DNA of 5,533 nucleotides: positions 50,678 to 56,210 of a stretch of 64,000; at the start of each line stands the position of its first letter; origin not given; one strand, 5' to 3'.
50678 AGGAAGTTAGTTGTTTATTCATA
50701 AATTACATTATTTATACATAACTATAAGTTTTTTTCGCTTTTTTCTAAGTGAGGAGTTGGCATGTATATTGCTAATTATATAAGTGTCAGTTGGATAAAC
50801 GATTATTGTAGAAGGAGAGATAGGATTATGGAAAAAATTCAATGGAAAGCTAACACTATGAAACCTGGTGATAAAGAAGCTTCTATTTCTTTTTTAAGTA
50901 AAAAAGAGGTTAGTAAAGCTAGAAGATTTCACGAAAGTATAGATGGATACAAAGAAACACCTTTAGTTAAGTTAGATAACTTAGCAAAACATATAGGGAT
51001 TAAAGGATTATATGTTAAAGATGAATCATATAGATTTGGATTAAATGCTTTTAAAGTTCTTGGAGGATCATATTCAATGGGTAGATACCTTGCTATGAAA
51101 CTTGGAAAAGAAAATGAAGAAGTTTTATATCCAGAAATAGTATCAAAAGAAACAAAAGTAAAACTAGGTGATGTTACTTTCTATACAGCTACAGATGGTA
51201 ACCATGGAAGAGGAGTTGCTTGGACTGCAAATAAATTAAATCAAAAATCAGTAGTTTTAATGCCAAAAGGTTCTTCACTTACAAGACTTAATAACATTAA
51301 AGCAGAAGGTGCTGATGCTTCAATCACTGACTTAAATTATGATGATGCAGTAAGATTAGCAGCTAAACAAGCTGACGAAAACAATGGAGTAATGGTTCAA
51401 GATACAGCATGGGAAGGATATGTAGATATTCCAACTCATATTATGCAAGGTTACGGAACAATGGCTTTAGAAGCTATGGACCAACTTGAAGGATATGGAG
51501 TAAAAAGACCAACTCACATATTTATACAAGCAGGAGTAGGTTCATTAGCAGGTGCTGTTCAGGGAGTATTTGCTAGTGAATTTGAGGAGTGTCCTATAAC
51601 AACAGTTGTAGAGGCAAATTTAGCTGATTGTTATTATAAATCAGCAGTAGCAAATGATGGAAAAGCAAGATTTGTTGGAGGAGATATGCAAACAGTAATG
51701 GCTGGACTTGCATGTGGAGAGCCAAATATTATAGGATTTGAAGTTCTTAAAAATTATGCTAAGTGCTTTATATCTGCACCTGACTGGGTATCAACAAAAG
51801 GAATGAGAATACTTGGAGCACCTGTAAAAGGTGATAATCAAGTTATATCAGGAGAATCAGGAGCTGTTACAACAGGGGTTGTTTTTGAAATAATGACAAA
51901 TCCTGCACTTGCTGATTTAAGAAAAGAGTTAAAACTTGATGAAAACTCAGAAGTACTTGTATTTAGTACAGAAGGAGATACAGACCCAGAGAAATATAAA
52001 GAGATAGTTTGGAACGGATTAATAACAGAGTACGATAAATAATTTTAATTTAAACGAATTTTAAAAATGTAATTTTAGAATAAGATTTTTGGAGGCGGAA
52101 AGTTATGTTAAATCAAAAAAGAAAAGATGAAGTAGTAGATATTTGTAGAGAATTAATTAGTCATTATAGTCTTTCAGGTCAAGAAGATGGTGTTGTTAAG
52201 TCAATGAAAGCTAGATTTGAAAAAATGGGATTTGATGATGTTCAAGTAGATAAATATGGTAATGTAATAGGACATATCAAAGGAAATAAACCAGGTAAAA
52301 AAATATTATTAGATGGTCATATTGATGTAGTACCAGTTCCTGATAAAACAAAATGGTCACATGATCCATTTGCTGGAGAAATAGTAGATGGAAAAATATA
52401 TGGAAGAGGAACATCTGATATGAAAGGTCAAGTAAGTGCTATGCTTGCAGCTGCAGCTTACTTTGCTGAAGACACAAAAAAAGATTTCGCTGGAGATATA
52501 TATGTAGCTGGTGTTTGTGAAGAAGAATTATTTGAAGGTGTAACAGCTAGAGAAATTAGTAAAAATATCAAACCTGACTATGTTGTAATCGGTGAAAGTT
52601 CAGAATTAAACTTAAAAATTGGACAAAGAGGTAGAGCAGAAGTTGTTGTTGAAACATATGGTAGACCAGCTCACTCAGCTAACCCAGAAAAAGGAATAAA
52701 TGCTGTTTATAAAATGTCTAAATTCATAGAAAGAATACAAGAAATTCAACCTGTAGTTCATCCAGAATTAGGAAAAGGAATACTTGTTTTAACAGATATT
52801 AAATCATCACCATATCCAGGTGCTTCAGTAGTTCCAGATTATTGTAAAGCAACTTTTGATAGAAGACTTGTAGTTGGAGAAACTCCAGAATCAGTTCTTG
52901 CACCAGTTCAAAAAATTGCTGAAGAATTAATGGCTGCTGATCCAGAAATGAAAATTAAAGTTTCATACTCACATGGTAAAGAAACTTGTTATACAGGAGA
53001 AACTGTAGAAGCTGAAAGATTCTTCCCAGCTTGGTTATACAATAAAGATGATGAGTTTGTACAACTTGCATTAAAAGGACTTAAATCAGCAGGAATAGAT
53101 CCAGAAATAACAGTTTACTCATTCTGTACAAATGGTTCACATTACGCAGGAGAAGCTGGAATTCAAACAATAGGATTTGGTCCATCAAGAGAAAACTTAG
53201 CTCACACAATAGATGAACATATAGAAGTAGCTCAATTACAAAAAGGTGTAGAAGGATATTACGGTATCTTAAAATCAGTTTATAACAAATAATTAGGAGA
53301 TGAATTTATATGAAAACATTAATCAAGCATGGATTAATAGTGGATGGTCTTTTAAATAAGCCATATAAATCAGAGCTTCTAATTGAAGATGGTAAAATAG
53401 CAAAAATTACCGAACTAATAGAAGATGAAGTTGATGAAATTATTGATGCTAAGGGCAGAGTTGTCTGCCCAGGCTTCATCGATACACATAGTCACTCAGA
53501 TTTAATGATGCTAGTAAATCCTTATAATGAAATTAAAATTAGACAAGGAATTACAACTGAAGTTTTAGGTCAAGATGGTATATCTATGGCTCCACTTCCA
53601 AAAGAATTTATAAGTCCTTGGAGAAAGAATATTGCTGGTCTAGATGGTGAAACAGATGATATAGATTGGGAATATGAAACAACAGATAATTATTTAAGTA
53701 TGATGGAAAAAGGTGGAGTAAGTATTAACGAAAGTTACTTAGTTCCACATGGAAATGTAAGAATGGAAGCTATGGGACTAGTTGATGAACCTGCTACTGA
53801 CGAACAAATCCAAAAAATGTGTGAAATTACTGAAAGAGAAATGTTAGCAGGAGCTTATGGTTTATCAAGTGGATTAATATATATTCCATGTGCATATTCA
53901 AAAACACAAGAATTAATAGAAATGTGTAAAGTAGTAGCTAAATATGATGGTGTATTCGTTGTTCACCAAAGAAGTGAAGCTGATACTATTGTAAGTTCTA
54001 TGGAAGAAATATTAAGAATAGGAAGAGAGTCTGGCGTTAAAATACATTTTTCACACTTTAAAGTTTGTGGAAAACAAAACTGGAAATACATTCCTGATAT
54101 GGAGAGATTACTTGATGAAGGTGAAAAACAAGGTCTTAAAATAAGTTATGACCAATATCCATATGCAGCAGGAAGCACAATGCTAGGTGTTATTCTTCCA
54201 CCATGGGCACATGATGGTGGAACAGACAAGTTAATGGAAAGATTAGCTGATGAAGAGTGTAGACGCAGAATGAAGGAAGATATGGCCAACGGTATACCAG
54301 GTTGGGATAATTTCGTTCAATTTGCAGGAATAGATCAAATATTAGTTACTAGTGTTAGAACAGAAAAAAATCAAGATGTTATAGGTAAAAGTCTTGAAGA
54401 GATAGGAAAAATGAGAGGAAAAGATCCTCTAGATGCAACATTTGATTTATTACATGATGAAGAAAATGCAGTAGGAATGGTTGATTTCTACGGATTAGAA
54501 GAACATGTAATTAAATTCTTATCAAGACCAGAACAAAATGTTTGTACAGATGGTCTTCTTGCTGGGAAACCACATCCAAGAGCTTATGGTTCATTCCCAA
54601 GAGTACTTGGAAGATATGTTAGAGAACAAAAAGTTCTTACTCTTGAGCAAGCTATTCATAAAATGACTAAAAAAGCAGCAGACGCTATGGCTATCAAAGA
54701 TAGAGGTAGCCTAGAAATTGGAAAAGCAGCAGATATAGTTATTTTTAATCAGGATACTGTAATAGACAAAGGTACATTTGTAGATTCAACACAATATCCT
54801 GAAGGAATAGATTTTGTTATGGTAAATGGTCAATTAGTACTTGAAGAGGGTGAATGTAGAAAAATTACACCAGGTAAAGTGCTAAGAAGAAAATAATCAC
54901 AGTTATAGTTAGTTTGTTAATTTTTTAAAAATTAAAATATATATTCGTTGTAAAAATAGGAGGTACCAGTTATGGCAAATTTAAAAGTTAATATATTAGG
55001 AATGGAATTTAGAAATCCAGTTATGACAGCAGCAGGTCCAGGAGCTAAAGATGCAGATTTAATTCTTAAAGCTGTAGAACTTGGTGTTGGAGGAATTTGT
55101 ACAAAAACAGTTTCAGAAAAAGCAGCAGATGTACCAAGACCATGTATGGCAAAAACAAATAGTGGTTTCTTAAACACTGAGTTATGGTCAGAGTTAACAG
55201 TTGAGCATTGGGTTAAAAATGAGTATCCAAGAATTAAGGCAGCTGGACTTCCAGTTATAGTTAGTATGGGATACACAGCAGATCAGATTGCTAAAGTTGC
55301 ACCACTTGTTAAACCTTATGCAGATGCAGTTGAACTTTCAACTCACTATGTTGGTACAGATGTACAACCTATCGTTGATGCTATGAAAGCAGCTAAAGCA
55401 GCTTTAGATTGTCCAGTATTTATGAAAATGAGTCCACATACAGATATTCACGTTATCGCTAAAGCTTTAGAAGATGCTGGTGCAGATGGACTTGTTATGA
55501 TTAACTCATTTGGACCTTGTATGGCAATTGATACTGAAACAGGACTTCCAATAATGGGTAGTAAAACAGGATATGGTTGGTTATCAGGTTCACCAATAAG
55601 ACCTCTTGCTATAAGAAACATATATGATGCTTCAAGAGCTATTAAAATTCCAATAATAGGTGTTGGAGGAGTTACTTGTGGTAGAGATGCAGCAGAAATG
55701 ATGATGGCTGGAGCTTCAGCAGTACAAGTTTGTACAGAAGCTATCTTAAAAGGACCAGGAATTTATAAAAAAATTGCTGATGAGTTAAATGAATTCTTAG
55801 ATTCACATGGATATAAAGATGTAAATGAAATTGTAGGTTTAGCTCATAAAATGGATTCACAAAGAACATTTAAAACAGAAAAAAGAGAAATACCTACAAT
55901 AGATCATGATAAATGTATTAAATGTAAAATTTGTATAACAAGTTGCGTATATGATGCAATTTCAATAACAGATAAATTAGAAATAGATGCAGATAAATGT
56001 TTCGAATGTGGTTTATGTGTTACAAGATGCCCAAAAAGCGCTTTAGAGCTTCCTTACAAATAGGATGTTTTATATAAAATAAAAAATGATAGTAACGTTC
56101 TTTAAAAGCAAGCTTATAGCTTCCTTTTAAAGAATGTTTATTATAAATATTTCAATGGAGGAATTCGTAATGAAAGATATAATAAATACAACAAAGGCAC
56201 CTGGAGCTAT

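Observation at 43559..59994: Three sigma-54 promoters share an upstream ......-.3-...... motif: a predicted operator for the purine-catabolism activator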

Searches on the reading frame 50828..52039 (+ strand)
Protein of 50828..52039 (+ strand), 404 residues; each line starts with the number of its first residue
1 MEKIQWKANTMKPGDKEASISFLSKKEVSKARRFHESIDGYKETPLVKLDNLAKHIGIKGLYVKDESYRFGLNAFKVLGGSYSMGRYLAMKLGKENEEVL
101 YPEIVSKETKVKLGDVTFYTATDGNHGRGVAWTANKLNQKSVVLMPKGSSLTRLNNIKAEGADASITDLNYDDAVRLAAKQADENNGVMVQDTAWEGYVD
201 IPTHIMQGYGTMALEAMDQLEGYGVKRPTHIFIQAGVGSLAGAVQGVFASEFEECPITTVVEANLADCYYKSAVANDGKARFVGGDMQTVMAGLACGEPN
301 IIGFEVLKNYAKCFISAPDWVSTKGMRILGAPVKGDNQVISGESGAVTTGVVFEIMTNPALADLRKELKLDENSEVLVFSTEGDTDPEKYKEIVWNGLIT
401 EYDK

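Call 32: search_protein_families(library=pfam, proteins=[window:50828-52039:+])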
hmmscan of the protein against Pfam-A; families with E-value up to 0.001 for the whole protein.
window:50828-52039:+ (404 aa): 1 family
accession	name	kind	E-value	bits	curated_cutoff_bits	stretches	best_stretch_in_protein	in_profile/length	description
PF00291.31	PALP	-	7.4e-39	134.3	35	1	40-345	4-269/295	Pyridoxal-phosphate dependent enzyme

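Call 33: search_protein_families(library=ncbifam, proteins=[window:50828-52039:+])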
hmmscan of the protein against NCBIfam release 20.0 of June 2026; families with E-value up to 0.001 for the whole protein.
window:50828-52039:+ (404 aa): 28 families (the best 25 are shown)
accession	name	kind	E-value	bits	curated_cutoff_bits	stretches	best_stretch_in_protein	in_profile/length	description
TIGR03528.1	2_3_DAP_am_ly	equivalog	8.4e-191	633.7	532.25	1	3-397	1-396/396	diaminopropionate ammonia-lyase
NF006058.0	PRK08206.1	equivalog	2.9e-172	572.7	276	1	3-397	5-396/402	diaminopropionate ammonia-lyase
TIGR01747.1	diampropi_NH3ly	subfamily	3.4e-171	569.1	274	1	23-396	2-376/376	diaminopropionate ammonia-lyase family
TIGR01127.1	ilvA_1Cterm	equivalog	1.3e-19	70.5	378.75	1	120-353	53-266/380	threonine ammonia-lyase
NF006390.0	PRK08639.1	equivalog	3.8e-15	55.8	421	1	116-312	74-258/418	threonine ammonia-lyase IlvA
NF006674.0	PRK09224.1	subfamily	7.5e-14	51.3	577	1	120-273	78-219/508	threonine ammonia-lyase IlvA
TIGR01124.1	ilvA_2Cterm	equivalog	9.1e-14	50.9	411.3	1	119-273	69-211/499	threonine ammonia-lyase, biosynthetic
NF004996.0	PRK06381.1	equivalog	4.7e-13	48.8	266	1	112-249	60-188/319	threonine synthase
NF004771.0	PRK06110.1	equivalog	1.3e-12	47.5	317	1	118-327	73-265/323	threonine dehydratase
NF006094.0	PRK08246.1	subfamily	2.3e-12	47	331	1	119-251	72-192/310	serine/threonine dehydratase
NF005292.0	PRK06815.1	equivalog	3.6e-12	45.9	371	1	119-316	73-255/320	threonine/serine dehydratase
NF009130.0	PRK12483.1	subfamily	7.7e-12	44.6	801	1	119-246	89-205/521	threonine ammonia-lyase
NF005680.0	PRK07476.1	equivalog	4.8e-11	42.2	413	1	119-221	75-170/326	hydroxyectoine utilization dehydratase EutB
NF005600.0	PRK07334.1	equivalog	1e-10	40.8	496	1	121-222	82-176/408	threonine ammonia-lyase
TIGR00260.1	thrC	equivalog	3.2e-10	39.7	167.1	1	42-270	21-226/340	threonine synthase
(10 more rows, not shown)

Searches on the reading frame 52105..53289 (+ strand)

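Call 32: search_protein_families(library=pfam, proteins=[window:52105-53289:+])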
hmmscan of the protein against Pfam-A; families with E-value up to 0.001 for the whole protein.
window:52105-53289:+ (395 aa): 3 families
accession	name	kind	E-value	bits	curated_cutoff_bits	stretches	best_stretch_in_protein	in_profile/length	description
PF01546.33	Peptidase_M20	-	2.2e-33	116.4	24.6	1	68-390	1-205/206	Peptidase family M20/M25/M40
PF07687.19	M20_dimer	-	3.1e-16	59.7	21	1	172-277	1-104/107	Peptidase dimerisation domain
PF04389.22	Peptidase_M28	-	0.00097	19.3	21.3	0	53-142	1-68/193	Peptidase family M28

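Call 33: search_protein_families(library=ncbifam, proteins=[window:52105-53289:+])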
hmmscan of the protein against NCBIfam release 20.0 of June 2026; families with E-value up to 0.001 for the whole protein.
window:52105-53289:+ (395 aa): 61 families (the best 25 are shown)
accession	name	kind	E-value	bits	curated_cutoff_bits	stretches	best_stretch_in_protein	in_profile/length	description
NF009555.0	PRK13004.1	equivalog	3.7e-151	503.5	321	1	2-394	9-397/399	YgeY family selenium metabolism-linked hydrolase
TIGR03526.1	selenium_YgeY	hypoth_equivalog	6.1e-83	278.9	321.5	1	4-393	9-393/395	YgeY family selenium metabolism-linked hydrolase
TIGR01910.1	DapE-ArgE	subfamily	3.1e-57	194.5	217.6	1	11-380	1-369/373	ArgE/DapE family deacylase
NF006399.0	PRK08651.1-2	equivalog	1.7e-47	162.3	381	1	27-382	27-394/405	succinyl-diaminopimelate desuccinylase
NF009557.0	PRK13009.1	equivalog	9.7e-44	150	284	1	9-393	4-375/377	succinyl-diaminopimelate desuccinylase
NF005710.0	PRK07522.1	subfamily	5.9e-42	144.2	412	1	6-381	6-377/391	acetylornithine deacetylase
NF006400.0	PRK08651.1-3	equivalog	6.1e-42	143.8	374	1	54-393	75-407/410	succinyl-diaminopimelate desuccinylase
TIGR01892.1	AcOrn-deacetyl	equivalog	8.9e-42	143.4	297.7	1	12-381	1-357/365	acetylornithine deacetylase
NF005373.0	PRK06915.1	equivalog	4.4e-39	134.6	428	1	50-380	79-405/422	peptidase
NF006365.0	PRK08588.1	subfamily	1.7e-38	132.9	289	1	7-392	6-380/383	succinyl-diaminopimelate desuccinylase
TIGR01246.1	dapE_proteo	equivalog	1.5e-37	129.5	361.8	1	11-391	2-369/370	succinyl-diaminopimelate desuccinylase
NF003367.0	PRK04443.1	equivalog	7.1e-36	124.2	363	2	4-214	3-192/349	[LysW]-lysine hydrolase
TIGR01900.1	dapE-gram_pos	equivalog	6.4e-35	120.7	304.2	1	9-384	4-345/351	succinyl-diaminopimelate desuccinylase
NF009558.0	PRK13013.1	equivalog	1.6e-34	119.4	428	2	52-213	74-238/429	acetylornithine deacetylase/succinyl-diaminopimelate desuccinylase family protein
TIGR01902.1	dapE-lys-deAc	subfamily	4.2e-33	115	163.1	1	15-393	4-338/340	N-acetyl-ornithine/N-acetyl-lysine deacetylase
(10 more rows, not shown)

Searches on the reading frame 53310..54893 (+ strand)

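Call 32: search_protein_families(library=pfam, proteins=[window:53310-54893:+])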
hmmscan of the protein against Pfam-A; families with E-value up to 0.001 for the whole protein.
window:53310-54893:+ (528 aa): 2 families
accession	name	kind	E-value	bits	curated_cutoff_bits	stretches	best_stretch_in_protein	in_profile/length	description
PF07969.17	Amidohydro_3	-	1.1e-26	94.8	29.7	2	420-510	381-471/472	Amidohydrolase family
PF01979.26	Amidohydro_1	-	5.7e-13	49.3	25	1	436-510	275-345/345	Amidohydrolase family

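Call 33: search_protein_families(library=ncbifam, proteins=[window:53310-54893:+])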
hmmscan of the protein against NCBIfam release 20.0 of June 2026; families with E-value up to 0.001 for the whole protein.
window:53310-54893:+ (528 aa): 66 families (the best 25 are shown)
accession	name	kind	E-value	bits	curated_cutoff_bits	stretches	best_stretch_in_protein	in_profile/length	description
NF006560.0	PRK09061.1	subfamily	2.7e-59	200.8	340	2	3-306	28-315/517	amidohydrolase family protein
NF006689.0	PRK09237.1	equivalog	4.1e-18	65.1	371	2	2-85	4-90/383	amidohydrolase/deacetylase family metallohydrolase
NF006056.0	PRK08204.1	subfamily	1.3e-17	63.8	391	2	2-63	4-67/449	hypothetical protein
NF006839.0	PRK09357.1-4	equivalog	2.5e-16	59.3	576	1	4-62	3-61/422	dihydroorotase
TIGR03583.1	EF_0837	hypoth_equivalog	1.4e-15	57.2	432.15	2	20-85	15-83/365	amidohydrolase/deacetylase family metallohydrolase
NF006845.0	PRK09357.2-6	equivalog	5.5e-15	55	728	1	1-62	1-63/428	dihydroorotase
TIGR00857.1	pyrC_multi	subfamily_domain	7.4e-15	54.8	279.05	2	18-63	3-48/412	dihydroorotase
NF006837.0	PRK09357.1-2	equivalog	7.8e-15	54.3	575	2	1-62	1-62/428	dihydroorotase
NF004995.0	PRK06380.1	subfamily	1.5e-14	53.8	567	1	1-65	1-65/418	metal-dependent hydrolase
NF011990.0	PRK15446.2-6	subfamily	3.8e-14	52.2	233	2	437-511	320-383/390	alpha-D-ribose 1-methylphosphonate 5-triphosphate diphosphatase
NF006844.0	PRK09357.2-5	equivalog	4.6e-14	52.3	701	1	2-62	3-63/422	dihydroorotase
NF004701.0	PRK06038.1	equivalog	1e-13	50.8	609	1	4-68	7-71/432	N-ethylammeline chlorohydrolase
NF006055.0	PRK08203.1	equivalog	1.1e-13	50.6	532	2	434-526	345-441/455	8-oxoguanine deaminase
TIGR03121.1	one_C_dehyd_A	equivalog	1.1e-13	50.3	392.75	2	3-62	2-61/556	formylmethanofuran dehydrogenase subunit A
NF006688.0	PRK09236.1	equivalog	1.5e-13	50.4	535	2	2-62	3-62/444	dihydroorotase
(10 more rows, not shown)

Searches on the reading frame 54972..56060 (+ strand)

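Call 32: search_protein_families(library=pfam, proteins=[window:54972-56060:+])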
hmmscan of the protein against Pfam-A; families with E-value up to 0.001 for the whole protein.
window:54972-56060:+ (363 aa): 11 families
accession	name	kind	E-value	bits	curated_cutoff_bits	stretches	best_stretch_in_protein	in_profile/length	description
PF01180.27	DHO_dh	-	5e-43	147.8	27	1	4-276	2-291/291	Dihydroorotate dehydrogenase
PF00037.32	Fer4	-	1.1e-10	41.3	21.1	2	337-358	2-23/24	4Fe-4S binding domain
PF12837.12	Fer4_6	-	5.8e-09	35.9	25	1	307-330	1-24/24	4Fe-4S binding domain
PF14697.11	Fer4_21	-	6.1e-09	36.3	35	1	309-358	2-57/59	4Fe-4S dicluster domain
PF12838.12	Fer4_7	-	9.3e-09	36.1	27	1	314-357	1-52/52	4Fe-4S dicluster domain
PF12797.12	Fer4_2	-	2.5e-08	33.8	24.5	1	335-354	2-21/22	4Fe-4S binding domain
PF13237.11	Fer4_10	-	3.2e-07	30.6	25.5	1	309-354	3-53/53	4Fe-4S dicluster domain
PF13187.11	Fer4_9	-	9e-07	29.3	27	1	314-357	1-51/52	4Fe-4S dicluster domain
PF13484.11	Fer4_16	-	4e-05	24.8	30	0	342-361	1-20/66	4Fe-4S double cluster binding domain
PF12800.12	Fer4_4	-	0.00023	21.7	24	0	341-355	2-16/17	4Fe-4S binding domain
PF03060.21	NMO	-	0.0003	20.7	28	1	221-257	189-225/331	Nitronate monooxygenase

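Call 33: search_protein_families(library=ncbifam, proteins=[window:54972-56060:+])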
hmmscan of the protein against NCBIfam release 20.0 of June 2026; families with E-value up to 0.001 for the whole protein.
window:54972-56060:+ (363 aa): 76 families (the best 25 are shown)
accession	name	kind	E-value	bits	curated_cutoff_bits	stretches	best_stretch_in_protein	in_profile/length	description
NF005574.0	PRK07259.1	equivalog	2e-62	210.8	269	1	2-292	3-303/304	dihydroorotate dehydrogenase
TIGR01037.2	pyrD_sub1_fam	subfamily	1.6e-59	201.4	270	1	4-292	1-300/300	dihydroorotate dehydrogenase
NF006183.0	PRK08318.1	equivalog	1.8e-54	185.1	335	1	1-355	1-391/422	NAD-dependent dihydropyrimidine dehydrogenase subunit PreA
NF041011.1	dihydoor_dh_Arch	equivalog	9.1e-46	156.3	330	1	7-293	2-289/289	dihydroorotate dehydrogenase PyrD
NF002702.0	PRK02506.1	equivalog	2.4e-28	99.2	301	1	1-292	1-310/313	dihydroorotate oxidase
NF005741.0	PRK07565.1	subfamily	1.1e-27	97.1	303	1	1-299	1-314/335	dihydroorotate dehydrogenase-like protein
NF003645.0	PRK05286.1-2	equivalog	1.9e-25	89.5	366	1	134-293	197-356/359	quinone-dependent dihydroorotate dehydrogenase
TIGR01036.1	pyrD_sub2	equivalog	5.3e-25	87.9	200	1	3-292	45-355/356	dihydroorotate dehydrogenase (quinone)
NF003652.0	PRK05286.2-5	equivalog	2e-24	86.5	267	1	131-284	198-352/353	quinone-dependent dihydroorotate dehydrogenase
NF003650.0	PRK05286.2-3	equivalog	2e-23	83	477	1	135-293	228-390/393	quinone-dependent dihydroorotate dehydrogenase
NF003651.0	PRK05286.2-4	equivalog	6e-21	74.5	448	1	130-292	209-376/377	quinone-dependent dihydroorotate dehydrogenase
NF003646.0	PRK05286.1-4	equivalog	6e-20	71.3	457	1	144-274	209-338/341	quinone-dependent dihydroorotate dehydrogenase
NF003649.0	PRK05286.2-2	equivalog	1.2e-18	67.2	505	1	136-291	198-349/351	quinone-dependent dihydroorotate dehydrogenase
NF003644.0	PRK05286.1-1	equivalog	4.1e-18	65.5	418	2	147-271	212-335/336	quinone-dependent dihydroorotate dehydrogenase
NF003648.0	PRK05286.2-1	equivalog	4.3e-18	65.3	433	1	131-293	196-357/360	quinone-dependent dihydroorotate dehydrogenase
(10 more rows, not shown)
